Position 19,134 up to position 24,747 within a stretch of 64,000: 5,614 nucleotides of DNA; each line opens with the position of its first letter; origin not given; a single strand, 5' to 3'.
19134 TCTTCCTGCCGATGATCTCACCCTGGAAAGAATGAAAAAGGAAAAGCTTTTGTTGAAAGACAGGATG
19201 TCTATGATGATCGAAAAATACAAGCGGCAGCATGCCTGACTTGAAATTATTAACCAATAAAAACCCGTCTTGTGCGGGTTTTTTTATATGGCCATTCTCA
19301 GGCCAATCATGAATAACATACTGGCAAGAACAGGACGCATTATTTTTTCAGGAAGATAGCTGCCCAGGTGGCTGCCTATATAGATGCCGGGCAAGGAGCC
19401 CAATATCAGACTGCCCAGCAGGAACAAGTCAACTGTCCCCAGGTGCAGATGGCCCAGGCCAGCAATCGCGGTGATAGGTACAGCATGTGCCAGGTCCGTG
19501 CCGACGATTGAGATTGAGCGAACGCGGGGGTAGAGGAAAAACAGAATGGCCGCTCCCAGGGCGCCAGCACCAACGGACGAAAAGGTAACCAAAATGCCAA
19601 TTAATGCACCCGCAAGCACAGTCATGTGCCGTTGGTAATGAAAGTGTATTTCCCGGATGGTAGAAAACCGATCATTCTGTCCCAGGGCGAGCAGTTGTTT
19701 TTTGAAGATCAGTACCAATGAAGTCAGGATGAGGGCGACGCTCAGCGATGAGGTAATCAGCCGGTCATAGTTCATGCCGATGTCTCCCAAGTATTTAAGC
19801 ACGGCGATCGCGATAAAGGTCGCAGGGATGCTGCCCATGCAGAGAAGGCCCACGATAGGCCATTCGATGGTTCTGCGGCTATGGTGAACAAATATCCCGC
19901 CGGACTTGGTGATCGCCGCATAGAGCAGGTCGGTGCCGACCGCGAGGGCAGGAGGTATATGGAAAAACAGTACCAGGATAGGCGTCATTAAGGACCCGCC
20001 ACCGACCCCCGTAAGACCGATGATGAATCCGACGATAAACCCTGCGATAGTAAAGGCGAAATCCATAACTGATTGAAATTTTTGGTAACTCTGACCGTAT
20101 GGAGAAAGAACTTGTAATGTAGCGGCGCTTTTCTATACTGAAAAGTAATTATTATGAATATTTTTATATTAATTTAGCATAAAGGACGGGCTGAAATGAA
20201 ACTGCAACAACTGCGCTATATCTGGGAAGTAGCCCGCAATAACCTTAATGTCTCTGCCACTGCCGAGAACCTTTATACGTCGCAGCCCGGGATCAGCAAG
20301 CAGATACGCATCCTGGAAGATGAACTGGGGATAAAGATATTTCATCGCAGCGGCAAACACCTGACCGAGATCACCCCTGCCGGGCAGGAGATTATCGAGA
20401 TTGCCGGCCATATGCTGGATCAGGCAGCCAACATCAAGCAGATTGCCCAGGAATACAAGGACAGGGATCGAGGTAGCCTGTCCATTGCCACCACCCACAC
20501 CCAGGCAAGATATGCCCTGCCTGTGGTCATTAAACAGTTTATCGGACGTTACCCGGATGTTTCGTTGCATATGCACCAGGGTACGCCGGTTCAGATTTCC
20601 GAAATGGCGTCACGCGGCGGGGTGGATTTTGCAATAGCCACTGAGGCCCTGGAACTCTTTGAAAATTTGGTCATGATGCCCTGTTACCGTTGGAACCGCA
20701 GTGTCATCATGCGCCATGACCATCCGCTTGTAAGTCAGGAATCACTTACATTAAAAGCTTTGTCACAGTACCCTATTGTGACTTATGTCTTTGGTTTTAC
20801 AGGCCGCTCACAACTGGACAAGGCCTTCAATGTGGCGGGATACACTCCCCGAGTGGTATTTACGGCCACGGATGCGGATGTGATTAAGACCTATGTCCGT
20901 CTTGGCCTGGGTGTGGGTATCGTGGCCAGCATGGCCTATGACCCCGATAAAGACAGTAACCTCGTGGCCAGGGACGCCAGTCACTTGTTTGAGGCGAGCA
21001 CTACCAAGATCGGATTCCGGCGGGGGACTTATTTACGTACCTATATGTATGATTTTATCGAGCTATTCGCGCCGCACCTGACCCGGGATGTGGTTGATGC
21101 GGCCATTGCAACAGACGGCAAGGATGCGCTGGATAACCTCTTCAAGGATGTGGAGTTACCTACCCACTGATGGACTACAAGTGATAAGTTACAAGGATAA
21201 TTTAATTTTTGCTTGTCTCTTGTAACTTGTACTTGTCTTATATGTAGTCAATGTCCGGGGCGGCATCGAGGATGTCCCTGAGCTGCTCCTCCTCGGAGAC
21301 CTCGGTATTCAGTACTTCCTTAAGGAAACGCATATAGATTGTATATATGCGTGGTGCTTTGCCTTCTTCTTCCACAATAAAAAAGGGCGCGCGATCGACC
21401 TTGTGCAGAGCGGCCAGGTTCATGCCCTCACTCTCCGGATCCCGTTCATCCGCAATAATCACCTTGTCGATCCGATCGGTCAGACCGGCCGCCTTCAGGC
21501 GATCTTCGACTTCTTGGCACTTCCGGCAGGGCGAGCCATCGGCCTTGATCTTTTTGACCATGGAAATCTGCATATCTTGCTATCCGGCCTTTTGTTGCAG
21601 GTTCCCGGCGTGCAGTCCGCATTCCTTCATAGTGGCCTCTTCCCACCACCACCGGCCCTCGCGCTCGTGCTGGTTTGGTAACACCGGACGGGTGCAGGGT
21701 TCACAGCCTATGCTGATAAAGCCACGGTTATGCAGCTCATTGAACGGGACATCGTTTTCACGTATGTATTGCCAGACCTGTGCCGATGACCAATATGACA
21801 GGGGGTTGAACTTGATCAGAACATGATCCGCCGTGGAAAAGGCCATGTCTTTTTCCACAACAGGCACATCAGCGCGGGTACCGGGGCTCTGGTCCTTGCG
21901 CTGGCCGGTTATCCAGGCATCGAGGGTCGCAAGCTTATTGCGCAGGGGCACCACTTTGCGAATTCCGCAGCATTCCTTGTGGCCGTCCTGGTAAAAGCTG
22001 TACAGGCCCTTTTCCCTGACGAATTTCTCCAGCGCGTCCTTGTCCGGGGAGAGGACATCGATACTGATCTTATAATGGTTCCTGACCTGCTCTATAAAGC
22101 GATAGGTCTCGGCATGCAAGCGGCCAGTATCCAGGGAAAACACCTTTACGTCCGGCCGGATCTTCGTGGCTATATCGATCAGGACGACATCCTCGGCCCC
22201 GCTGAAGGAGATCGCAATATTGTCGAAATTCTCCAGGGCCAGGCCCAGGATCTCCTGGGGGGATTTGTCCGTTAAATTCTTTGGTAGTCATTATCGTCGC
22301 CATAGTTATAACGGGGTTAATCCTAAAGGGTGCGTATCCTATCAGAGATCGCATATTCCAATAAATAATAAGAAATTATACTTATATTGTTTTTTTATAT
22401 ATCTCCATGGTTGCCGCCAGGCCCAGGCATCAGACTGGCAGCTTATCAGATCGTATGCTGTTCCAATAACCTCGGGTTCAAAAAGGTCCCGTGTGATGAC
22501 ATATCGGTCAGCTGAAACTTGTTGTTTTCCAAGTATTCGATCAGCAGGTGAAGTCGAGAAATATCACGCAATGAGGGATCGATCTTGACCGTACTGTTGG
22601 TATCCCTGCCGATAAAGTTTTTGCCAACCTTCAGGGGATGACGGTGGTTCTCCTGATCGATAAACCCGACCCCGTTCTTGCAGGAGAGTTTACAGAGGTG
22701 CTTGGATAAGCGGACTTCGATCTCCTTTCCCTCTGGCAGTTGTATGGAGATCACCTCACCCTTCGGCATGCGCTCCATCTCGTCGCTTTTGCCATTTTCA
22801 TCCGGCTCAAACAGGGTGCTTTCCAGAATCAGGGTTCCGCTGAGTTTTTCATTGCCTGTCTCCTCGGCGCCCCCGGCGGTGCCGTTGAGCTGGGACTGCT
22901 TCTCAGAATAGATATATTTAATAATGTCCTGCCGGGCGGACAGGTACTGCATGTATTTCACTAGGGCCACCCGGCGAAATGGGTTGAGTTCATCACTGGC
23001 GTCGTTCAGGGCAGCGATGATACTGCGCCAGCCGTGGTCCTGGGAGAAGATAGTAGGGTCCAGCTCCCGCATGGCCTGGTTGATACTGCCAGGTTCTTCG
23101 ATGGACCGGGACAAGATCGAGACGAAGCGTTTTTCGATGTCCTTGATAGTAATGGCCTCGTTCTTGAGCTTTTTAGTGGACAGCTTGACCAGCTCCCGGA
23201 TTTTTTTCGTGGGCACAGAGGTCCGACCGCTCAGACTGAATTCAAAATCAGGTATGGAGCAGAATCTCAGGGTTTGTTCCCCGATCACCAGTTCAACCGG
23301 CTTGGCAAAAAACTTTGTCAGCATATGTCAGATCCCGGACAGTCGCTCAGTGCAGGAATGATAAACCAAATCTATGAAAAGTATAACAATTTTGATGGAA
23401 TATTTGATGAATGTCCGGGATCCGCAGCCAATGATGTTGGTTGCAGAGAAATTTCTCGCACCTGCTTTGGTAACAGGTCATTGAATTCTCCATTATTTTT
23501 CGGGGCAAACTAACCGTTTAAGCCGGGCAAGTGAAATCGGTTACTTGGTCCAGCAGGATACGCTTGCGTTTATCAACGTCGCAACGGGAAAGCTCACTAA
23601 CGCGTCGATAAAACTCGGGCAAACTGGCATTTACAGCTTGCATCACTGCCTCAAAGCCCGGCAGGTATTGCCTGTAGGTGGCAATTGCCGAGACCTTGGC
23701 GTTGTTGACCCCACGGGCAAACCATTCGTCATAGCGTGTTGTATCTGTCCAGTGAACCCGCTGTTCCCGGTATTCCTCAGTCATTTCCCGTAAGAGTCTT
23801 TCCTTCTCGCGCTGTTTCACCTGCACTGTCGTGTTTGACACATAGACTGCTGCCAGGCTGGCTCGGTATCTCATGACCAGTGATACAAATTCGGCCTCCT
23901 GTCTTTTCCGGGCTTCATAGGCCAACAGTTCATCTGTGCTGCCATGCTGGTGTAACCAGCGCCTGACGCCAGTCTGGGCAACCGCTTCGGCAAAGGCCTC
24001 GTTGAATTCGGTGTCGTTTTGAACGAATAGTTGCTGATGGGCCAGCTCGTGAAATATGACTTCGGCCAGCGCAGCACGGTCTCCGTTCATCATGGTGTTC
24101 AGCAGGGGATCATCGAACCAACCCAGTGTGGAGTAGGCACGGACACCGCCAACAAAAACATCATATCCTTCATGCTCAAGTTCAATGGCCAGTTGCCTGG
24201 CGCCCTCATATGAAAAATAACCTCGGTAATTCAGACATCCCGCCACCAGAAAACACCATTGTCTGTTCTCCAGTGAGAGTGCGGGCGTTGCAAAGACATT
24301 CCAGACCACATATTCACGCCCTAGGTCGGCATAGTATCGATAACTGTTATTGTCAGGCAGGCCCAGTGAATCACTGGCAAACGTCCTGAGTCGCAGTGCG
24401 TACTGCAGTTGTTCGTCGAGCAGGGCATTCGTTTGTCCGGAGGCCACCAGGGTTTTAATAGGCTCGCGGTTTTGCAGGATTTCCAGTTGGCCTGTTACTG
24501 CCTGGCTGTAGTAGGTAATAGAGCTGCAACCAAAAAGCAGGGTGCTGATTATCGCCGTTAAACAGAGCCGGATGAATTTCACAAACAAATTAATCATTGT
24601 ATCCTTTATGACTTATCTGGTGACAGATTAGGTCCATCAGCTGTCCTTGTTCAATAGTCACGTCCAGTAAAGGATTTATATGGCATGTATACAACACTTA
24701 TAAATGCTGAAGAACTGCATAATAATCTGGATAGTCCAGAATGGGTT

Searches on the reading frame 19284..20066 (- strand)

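Call 39: search_protein_families(library=pfam, proteins=[window:19284-20066:-], max_evalue=0.00001)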
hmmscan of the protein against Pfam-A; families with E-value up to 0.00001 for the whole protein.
window:19284-20066:- (260 aa): 1 family
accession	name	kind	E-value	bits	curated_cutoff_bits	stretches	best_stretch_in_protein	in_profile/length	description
PF01925.25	TauE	-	5.6e-45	154.3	32.6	1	6-258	2-237/237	Sulfite exporter TauE/SafE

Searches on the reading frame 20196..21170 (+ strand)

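Call 39: search_protein_families(library=pfam, proteins=[window:20196-21170:+], max_evalue=0.00001)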
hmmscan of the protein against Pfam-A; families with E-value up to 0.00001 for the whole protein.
window:20196-21170:+ (324 aa): 2 families
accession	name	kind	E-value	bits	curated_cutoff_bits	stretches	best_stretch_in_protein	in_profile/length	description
PF03466.25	LysR_substrate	-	3.8e-38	131.4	28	1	89-294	2-207/209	LysR substrate binding domain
PF00126.33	HTH_1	-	1.1e-15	57.8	26.6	1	3-64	1-60/60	Bacterial regulatory helix-turn-helix protein, lysR family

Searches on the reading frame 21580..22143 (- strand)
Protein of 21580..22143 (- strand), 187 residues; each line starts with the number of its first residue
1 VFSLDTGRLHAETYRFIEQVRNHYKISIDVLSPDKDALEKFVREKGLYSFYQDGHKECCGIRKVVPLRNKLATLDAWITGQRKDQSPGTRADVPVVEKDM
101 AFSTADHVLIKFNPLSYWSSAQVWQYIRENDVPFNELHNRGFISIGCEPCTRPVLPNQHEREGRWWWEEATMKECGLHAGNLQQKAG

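Call 39: search_protein_families(library=pfam, proteins=[window:21580-22143:-], max_evalue=0.00001)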
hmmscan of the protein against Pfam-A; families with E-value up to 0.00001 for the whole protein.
window:21580-22143:- (187 aa): 1 family
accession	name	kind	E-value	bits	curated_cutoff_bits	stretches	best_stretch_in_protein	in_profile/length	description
PF01507.26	PAPS_reduct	-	1e-45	156.3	22.5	1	2-153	29-175/175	Phosphoadenosine phosphosulfate reductase domain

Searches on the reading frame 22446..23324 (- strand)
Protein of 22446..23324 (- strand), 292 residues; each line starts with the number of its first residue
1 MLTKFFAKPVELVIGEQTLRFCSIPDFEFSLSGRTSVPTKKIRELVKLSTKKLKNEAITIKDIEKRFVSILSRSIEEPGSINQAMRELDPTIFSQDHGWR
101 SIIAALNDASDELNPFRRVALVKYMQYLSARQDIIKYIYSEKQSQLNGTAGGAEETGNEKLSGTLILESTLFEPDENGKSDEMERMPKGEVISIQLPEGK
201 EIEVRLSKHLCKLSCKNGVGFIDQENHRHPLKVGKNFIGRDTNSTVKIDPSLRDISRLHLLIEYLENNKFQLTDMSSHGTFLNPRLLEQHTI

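Call 39: search_protein_families(library=pfam, proteins=[window:22446-23324:-], max_evalue=0.00001)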
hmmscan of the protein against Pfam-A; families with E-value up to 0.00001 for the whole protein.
window:22446-23324:- (292 aa): 1 family
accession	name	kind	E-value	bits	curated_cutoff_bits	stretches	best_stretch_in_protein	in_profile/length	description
PF00498.31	FHA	-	3.2e-09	37.5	20.7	1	238-289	3-53/67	FHA domain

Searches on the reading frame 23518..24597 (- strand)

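Call 39: search_protein_families(library=pfam, proteins=[window:23518-24597:-], max_evalue=0.00001)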
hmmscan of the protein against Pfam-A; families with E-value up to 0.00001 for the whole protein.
window:23518-24597:- (359 aa): 1 family
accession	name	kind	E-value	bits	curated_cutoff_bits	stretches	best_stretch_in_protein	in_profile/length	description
PF10023.15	Aminopep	-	3e-113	378.9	25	1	29-348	2-322/322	Putative aminopeptidase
